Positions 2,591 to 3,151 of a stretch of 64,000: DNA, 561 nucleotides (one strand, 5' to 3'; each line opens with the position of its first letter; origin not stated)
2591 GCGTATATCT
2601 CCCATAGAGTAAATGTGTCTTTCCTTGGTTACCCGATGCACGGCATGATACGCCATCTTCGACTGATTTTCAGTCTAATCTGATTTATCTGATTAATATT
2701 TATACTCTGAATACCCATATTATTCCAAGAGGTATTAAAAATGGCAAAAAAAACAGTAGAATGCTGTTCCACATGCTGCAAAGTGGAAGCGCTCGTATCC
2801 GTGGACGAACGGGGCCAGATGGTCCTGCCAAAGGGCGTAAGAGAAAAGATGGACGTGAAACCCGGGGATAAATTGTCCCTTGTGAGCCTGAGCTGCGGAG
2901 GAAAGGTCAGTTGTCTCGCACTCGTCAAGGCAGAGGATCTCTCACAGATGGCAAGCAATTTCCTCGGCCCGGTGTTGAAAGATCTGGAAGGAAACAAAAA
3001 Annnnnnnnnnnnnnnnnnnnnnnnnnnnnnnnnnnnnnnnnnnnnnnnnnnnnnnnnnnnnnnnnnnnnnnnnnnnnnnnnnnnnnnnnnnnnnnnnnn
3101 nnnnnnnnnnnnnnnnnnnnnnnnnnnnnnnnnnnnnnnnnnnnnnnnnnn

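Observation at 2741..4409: Arsenite methyltransferase operon headed by a Cys-cluster AbrB-type mini-regulator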

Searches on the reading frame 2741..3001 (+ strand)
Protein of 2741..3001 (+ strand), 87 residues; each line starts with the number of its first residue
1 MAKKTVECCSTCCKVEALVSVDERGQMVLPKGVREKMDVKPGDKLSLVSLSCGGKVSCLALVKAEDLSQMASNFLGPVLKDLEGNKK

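Call 3: search_protein_families(library=pfam, proteins=[window:2741-3001:+], max_evalue=1)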
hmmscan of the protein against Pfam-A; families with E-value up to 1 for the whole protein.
window:2741-3001:+ (87 aa): 3 families
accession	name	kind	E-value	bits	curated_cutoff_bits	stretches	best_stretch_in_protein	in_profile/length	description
PF04014.23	MazE_antitoxin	-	1.6e-07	31.6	24.7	1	19-48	2-31/48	Antidote-toxin recognition MazE, bacterial antitoxin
PF15937.10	PrlF_antitoxin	-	0.0047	17.5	32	1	21-84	4-65/99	prlF antitoxin for toxin YhaV_toxin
PF14250.11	AbrB-like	-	0.023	15.2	25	1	19-46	33-60/70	AbrB-like transcriptional regulator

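Call 4: search_protein_families(library=ncbifam, proteins=[window:2741-3001:+], max_evalue=1)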
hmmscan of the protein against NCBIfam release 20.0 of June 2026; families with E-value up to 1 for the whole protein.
window:2741-3001:+ (87 aa): 9 families
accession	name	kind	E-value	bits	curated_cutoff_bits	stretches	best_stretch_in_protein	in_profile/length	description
NF040962.1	near_HgcAB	equivalog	3.4e-31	106.9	70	1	12-81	1-70/70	HgcAB-associated protein HgcC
TIGR01439.1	lp_hng_hel_AbrB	domain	1.2e-09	37.7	28.3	1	19-48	2-31/44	transcriptional regulator, AbrB family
NF007429.0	PRK09974.1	equivalog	0.00014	21.8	125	1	15-84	11-78/114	type II toxin-antitoxin system PrlF family antitoxin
NF033820.0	STM0539_fam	subfamily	0.00094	18.9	50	1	22-49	81-108/141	STM0539 family protein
NF006352.0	PRK08577.1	equivalog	0.013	15.6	140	1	14-47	2-35/136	hypothetical protein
NF050106.1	TA_MazE_antitoxin_Deino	equivalog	0.03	14.5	65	1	25-46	1-22/65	type II toxin-antitoxin system MazE family antitoxin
NF001476.0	PRK00326.2-2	equivalog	0.035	13.8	162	1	18-45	93-116/163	division/cell wall cluster transcriptional repressor MraZ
TIGR01683.1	thiS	equivalog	0.079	13.3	37.45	1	26-54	36-64/64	sulfur carrier protein ThiS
TIGR02851.1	spore_V_T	equivalog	0.095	12.5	235.9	1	20-49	8-37/180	stage V sporulation protein T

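Call 10: find_homologous_proteins(query=window:2741-3001:+, max_evalue=0.001)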
Query window:2741-3001:+ (87 aa): 2261 proteins with E <= 0.001 among 2263 candidates; the best 120 are listed.
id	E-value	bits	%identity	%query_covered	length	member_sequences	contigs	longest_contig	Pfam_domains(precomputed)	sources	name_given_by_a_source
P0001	2.0e-48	179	100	100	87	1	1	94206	PF04014.24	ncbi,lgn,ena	-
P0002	1.4e-39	151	86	99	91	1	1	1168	PF04014.24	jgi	-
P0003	2.6e-38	147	81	98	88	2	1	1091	PF04014.24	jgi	jgi:antitoxin PrlF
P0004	3.3e-38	147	84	100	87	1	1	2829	PF04014.24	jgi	jgi:antitoxin PrlF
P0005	3.4e-38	147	86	95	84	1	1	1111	PF04014.24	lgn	-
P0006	7.6e-38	146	82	100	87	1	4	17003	PF04014.24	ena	-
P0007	1.5e-36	142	82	95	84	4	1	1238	PF04014.24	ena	-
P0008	2.0e-36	141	81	99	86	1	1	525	PF04014.24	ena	-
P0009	2.4e-36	141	82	95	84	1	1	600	PF04014.24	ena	-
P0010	3.0e-36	141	83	95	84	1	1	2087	PF04014.24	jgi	jgi:antitoxin PrlF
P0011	1.4e-35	138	80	100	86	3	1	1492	PF04014.24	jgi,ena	-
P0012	4.6e-35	137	77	100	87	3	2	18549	PF04014.24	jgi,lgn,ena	-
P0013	1.7e-34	135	80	98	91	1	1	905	PF04014.24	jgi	jgi:antitoxin PrlF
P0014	2.7e-34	134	75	100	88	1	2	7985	PF04014.24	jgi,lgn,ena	-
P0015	6.7e-33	130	74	98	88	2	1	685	PF04014.24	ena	-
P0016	8.3e-33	130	73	100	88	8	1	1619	PF04014.24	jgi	jgi:antitoxin PrlF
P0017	1.0e-32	129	73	98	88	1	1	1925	PF04014.24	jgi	jgi:antitoxin PrlF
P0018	3.9e-32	128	73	99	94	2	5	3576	PF04014.24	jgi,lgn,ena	jgi:AbrB family looped-hinge helix DNA binding protein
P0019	1.1e-31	126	77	91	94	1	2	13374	PF04014.24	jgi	-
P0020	1.5e-31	126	77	85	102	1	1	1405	PF04014.24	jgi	-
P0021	2.3e-31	125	72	100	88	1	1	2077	PF04014.24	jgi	jgi:antitoxin PrlF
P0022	9.9e-31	123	79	87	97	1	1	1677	PF04014.24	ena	-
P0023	1.1e-30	123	73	91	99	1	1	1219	PF04014.24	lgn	-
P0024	1.7e-23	100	65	83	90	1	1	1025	PF04014.24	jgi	jgi:antitoxin PrlF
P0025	3.0e-23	99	64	83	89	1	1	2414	PF04014.24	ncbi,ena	-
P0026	3.0e-23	99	59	92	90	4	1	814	PF04014.24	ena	-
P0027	3.2e-23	99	59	94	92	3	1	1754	PF04014.24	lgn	-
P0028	3.2e-23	99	58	87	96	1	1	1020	PF04014.24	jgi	jgi:AbrB family looped-hinge helix DNA binding protein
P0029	4.8e-23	99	60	92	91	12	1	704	PF04014.24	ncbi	-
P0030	4.9e-23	99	60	92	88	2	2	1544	PF04014.24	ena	-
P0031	5.2e-23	98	58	87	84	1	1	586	PF04014.24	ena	-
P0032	7.3e-23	98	61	83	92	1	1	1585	PF04014.24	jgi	jgi:AbrB family looped-hinge helix DNA binding protein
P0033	7.9e-23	98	63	84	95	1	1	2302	PF04014.24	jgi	-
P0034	1.2e-22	97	63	83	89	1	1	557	PF04014.24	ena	-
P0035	1.3e-22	97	57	93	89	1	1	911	PF04014.24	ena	-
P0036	1.4e-22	97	57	86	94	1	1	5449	PF04014.24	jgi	jgi:AbrB family looped-hinge helix DNA binding protein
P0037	1.7e-22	97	60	83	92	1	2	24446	PF04014.24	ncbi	-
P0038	1.8e-22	97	60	83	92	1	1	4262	PF04014.24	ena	-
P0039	1.8e-22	97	52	94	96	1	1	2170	PF04014.24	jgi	-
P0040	1.9e-22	97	59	86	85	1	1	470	PF04014.24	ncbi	-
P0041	2.0e-22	97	63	83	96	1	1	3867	PF04014.24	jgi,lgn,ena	-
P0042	2.0e-22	97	57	91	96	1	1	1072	PF04014.24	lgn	-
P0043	2.6e-22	96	56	86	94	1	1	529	PF04014.24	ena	-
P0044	2.7e-22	96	62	84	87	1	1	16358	PF04014.24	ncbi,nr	ncbi:MAG: AbrB/MazE/SpoVT family DNA-binding domain-containing protein [Chloroflexi bacterium]|nr:Ab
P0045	2.7e-22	96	59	92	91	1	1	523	PF04014.24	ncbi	-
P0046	3.4e-22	96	61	92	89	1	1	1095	PF04014.24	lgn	-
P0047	3.5e-22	96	58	94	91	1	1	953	PF04014.24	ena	-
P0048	3.5e-22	96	51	92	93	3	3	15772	PF04014.24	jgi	jgi:AbrB family looped-hinge helix DNA binding protein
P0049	3.6e-22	96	59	87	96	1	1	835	PF04014.24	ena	-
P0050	3.9e-22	96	55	89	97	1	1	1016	PF04014.24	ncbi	-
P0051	4.1e-22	96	63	83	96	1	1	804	PF04014.24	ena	-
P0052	4.1e-22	96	57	87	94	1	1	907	PF04014.24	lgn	-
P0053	4.2e-22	96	53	89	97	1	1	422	PF04014.24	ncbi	-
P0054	4.3e-22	96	56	86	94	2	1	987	PF04014.24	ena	-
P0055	4.3e-22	96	60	87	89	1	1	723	PF04014.24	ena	-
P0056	4.5e-22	95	53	86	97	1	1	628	PF04014.24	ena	-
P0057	4.8e-22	95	66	80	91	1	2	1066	PF04014.24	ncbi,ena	-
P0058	4.9e-22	95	59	82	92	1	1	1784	PF04014.24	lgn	-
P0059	5.0e-22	95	56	94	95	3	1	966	PF04014.24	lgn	-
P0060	5.0e-22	95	58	87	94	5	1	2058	PF04014.24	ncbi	-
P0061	5.1e-22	95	56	89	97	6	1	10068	PF04014.24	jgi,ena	-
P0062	5.1e-22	95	56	83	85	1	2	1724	PF04014.24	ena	-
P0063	5.4e-22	95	59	87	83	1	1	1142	PF04014.24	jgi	jgi:antitoxin PrlF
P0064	5.6e-22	95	55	89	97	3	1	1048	PF04014.24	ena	-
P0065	5.7e-22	95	63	83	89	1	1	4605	PF04014.24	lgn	-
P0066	5.8e-22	95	57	92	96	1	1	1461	PF04014.24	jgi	jgi:antitoxin PrlF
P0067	5.9e-22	95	56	91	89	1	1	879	PF04014.24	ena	-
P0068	6.0e-22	95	57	86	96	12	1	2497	PF04014.24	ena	-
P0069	6.0e-22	95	58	91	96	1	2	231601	PF04014.24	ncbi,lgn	-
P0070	6.2e-22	95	59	86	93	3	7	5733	PF04014.24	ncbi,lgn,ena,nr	ncbi:MAG: AbrB/MazE/SpoVT family DNA-binding domain-containing protein [Thermodesulfovibrionia bacte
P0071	6.4e-22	95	58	83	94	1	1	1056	PF04014.24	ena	-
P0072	6.8e-22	95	55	89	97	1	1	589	PF04014.24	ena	-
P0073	6.8e-22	95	59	86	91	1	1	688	PF04014.24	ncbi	-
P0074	7.0e-22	95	57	86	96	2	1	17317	PF04014.24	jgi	jgi:antitoxin PrlF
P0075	7.1e-22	95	57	87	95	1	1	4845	PF04014.24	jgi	-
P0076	7.2e-22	95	63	82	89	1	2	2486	PF04014.24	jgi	jgi:antitoxin PrlF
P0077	7.7e-22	95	55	92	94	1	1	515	PF04014.24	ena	-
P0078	8.4e-22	95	63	83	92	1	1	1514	PF04014.24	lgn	-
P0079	9.3e-22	94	61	86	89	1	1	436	PF04014.24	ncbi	-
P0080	9.4e-22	94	56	91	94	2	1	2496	PF04014.24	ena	-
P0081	9.4e-22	94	53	89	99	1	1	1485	PF04014.24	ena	-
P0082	9.6e-22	94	59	84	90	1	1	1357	PF04014.24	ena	-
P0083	9.7e-22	94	59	84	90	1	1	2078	PF04014.24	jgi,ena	-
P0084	1.0e-21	94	55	94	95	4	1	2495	PF04014.24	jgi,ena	-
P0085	1.0e-21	94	61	82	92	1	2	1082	PF04014.24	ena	-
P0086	1.0e-21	94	56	94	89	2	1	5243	PF04014.24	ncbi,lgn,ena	-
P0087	1.0e-21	94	59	86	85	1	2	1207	PF04014.24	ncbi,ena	-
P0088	1.0e-21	94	59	84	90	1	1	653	PF04014.24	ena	-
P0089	1.0e-21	94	59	84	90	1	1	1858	PF04014.24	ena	-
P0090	1.0e-21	94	55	86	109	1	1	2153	PF04014.24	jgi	jgi:antitoxin PrlF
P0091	1.1e-21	94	57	85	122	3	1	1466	PF04014.24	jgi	jgi:antitoxin PrlF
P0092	1.1e-21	94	59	94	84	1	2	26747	PF04014.24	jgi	jgi:antitoxin PrlF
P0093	1.1e-21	94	53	89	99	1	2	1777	PF04014.24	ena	-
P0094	1.1e-21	94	59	84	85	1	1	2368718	PF04014.24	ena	-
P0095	1.1e-21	94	55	86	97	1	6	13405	PF04014.24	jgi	jgi:antitoxin PrlF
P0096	1.1e-21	94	54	94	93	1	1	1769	PF04014.24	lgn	-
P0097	1.2e-21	94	53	89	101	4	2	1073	PF04014.24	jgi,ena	-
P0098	1.2e-21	94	60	83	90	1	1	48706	PF04014.24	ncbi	ncbi:HgcAB-associated protein HgcC [Chloroflexota bacterium]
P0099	1.3e-21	94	52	94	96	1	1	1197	PF04014.24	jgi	jgi:AbrB family looped-hinge helix DNA binding protein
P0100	1.3e-21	94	62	84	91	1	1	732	PF04014.24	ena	-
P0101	1.3e-21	94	53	94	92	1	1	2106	PF04014.24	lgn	-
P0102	1.3e-21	94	53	83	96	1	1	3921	PF04014.24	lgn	-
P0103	1.3e-21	94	57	83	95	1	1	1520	PF04014.24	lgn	-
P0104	1.3e-21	94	53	93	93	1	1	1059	PF04014.24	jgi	-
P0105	1.4e-21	94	53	89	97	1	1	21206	PF04014.24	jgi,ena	-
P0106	1.4e-21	94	53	89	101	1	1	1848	PF04014.24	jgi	jgi:AbrB family looped-hinge helix DNA binding protein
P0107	1.4e-21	94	60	83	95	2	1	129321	PF04014.24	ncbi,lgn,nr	ncbi:MAG: AbrB/MazE/SpoVT family DNA-binding domain-containing protein [Syntrophaceae bacterium]|nr:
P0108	1.4e-21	94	57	92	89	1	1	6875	PF04014.24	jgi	jgi:AbrB family looped-hinge helix DNA binding protein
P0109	1.4e-21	94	56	92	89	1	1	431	PF04014.24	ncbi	-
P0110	1.4e-21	94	58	86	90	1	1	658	PF04014.24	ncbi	-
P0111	1.4e-21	94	58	92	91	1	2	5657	PF04014.24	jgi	-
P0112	1.4e-21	94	51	90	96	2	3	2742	PF04014.24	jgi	jgi:antitoxin PrlF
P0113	1.5e-21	94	54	87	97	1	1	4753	PF04014.24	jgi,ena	-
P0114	1.5e-21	94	52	94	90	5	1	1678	PF04014.24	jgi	jgi:AbrB family looped-hinge helix DNA binding protein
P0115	1.5e-21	94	57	87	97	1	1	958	PF04014.24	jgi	jgi:antitoxin PrlF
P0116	1.6e-21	94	55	94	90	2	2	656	PF04014.24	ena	-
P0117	1.7e-21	94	60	87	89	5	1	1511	PF04014.24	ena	-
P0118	1.7e-21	94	63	82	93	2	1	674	PF04014.24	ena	-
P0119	1.7e-21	94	53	89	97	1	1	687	PF04014.24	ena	-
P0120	1.7e-21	94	58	92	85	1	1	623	PF04014.24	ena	-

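Call 15: find_related_loci(query=A1, collection=genome_contigs, flank=6000)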
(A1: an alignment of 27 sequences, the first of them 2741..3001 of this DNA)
Query A1 (87 aa) in genome_contigs; peptide patterns used: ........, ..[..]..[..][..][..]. (x = any residue, [..] = any of these).
600 stretches matched a pattern (row limit reached: there are more); 585 encode a relative of the query (tblastn E <= 1e-3); the best 80 are kept; 80 distinct loci.
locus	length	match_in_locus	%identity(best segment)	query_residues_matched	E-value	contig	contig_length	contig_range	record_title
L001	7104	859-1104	82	3-84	7e-41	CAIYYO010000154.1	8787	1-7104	MAG: Euryarchaeota archaeon isolate AlinenSedimentsD2_bin-1345 genome assembly, contig: bin-1345:154/321, whole genome s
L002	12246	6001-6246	68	4-85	1e-31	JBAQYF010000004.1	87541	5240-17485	MAG: Candidatus Altiarchaeia archaeon isolate MFD12011_ilm_asm_bin5 k127_58792, whole genome shotgun sequence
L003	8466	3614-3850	61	8-86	5e-28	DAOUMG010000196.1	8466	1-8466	MAG TPA_asm: Dehalococcoidaceae bacterium isolate W53_106 k135_437112, whole genome shotgun sequence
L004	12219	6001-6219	62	10-82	9e-27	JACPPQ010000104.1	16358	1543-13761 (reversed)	MAG: Chloroflexi bacterium isolate NC_groundwater_631_Ag_B-0.1um_52_39 B_1_S1_Biohub_coassembly_k141_3381151, whole geno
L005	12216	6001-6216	58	11-82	2e-26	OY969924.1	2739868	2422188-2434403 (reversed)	MAG: Euryarchaeota archaeon isolate MFD04492.bin.2.48 genome assembly, chromosome: 1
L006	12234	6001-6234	55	10-87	2e-26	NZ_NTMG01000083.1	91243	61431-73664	Candidatus Methanoperedens sp. BLZ2 CMPBLZ2contig_2, whole genome shotgun sequence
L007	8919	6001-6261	57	1-82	3e-26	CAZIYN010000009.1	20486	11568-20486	MAG TPA_asm: uncultured Dehalococcoidales bacterium isolate binchicken_co178_237 genome assembly, contig: NODE_3456_leng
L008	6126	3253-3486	58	7-82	3e-26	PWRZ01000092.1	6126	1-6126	MAG: Syntrophomonadaceae bacterium isolate CSSed11_109 CS-Sed11-C27182, whole genome shotgun sequence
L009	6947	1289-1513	55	11-85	4e-26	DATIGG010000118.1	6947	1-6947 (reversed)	MAG TPA_asm: Thermodesulfobacteriota bacterium isolate SMAG_U16415 k141_1528098, whole genome shotgun sequence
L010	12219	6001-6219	53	10-82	5e-26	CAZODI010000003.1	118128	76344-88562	MAG TPA_asm: uncultured Syntrophaceae bacterium isolate binchicken_co20_342 genome assembly, contig: NODE_417_length_118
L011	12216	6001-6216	58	11-82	5e-26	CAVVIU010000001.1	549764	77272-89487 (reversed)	MAG: Euryarchaeota archaeon isolate MFD01299.bin.3.215 genome assembly, contig: contig_13420, whole genome shotgun seque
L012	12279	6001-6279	54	1-84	5e-26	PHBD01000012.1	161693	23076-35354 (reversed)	MAG: Deltaproteobacteria bacterium HGW-Deltaproteobacteria-19 bjp_ig2102_scaffold_248, whole genome shotgun sequence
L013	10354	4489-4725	49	8-86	6e-26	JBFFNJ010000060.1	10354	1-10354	MAG: Candidatus Deferrimicrobia bacterium isolate Mix_mud18.2022.04.7 k141_2417077_length_10354_cov_7.0000, whole genome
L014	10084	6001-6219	56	10-82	9e-26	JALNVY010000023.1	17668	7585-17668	MAG: Syntrophales bacterium isolate SO_2016_GW1 bin 25 scaffold05508_OW334_2016, whole genome shotgun sequence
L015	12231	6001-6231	52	6-82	9e-26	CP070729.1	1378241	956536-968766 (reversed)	MAG: Dehalococcoidia bacterium isolate bin423 chromosome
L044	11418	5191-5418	51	11-86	1e-24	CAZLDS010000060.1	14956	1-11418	MAG TPA_asm: uncultured bacterium isolate SRP321284_co1_139 genome assembly, contig: NODE_4892_length_14956_cov_9.378498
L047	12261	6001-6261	49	1-81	1e-24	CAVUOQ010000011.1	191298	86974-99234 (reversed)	MAG: uncultured delta proteobacterium isolate MFD05942.bin.2.78 genome assembly, contig: contig_36301, whole genome shot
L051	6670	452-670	53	10-82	1e-24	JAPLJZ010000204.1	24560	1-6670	MAG: Deltaproteobacteria bacterium isolate LacPavin_0419_WC70S_MAG_52_23 LacPavin_0419_WC70S_scaffold_9880, whole genome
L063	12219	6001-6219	53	10-82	2e-24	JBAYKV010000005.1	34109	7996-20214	MAG: Syntrophales bacterium isolate SO_2016_GW1_88 scaffold02313_OW334_2016, whole genome shotgun sequence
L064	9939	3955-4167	56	12-82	2e-24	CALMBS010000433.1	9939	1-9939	MAG TPA_asm: uncultured Chloroflexi bacterium isolate SRR8859388_bin.22_CONCOCT_v1.1_MAG genome assembly, contig: ERZ164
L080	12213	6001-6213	58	11-81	3e-24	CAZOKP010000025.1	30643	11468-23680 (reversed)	MAG TPA_asm: uncultured Eubacteriales bacterium isolate binchicken_co189_413 genome assembly, contig: NODE_1156_length_3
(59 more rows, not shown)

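Call 23: find_encoding_contigs(protein=P0001, flank=3000, max_places=3)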
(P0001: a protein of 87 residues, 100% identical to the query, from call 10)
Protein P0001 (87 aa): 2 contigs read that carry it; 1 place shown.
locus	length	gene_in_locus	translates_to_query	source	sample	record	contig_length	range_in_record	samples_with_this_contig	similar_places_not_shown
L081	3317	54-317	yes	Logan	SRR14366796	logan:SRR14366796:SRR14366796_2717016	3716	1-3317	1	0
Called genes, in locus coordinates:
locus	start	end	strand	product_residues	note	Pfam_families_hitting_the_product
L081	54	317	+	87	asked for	PF04014:MazE_antitoxin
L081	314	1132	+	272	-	PF01135:PCMT, PF01209:Ubie_methyltran, PF06325:PrmA, PF13489:Methyltransf_23, PF13847:Methyltransf_31, PF08241:Methyltransf_11, PF08242:Methyltransf_12, PF13649:Methyltransf_25, +7 more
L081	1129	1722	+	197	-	PF01613:Flavin_Reduct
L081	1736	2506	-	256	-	PF01061:ABC2_membrane, PF12698:ABC2_membrane_3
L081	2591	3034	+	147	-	PF00583:Acetyltransf_1, PF13673:Acetyltransf_10, PF13508:Acetyltransf_7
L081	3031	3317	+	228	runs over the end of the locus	?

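Call 32: predict_structure(alignment_id=A1)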
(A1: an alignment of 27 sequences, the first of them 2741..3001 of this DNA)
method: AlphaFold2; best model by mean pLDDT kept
length: 87 residues; sequences in the alignment: 27
mean_pLDDT: 76.0   pTM: 0.51
mean pLDDT of the five models: 76.0, 71.8, 71.6, 70.1, 67.0
residues with pLDDT >= 90: 2; 70-90: 64; 50-70: 17; < 50: 4
segments of 3 or more residues with pLDDT < 50: none
pLDDT, mean of each block of 10 residues (from residue 1): 51 71 85 88 85 77 86 76 60
secondary structure, 60 per line:
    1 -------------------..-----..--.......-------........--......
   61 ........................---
elements in order: H31-37 E45-52 E55-63 H64-84
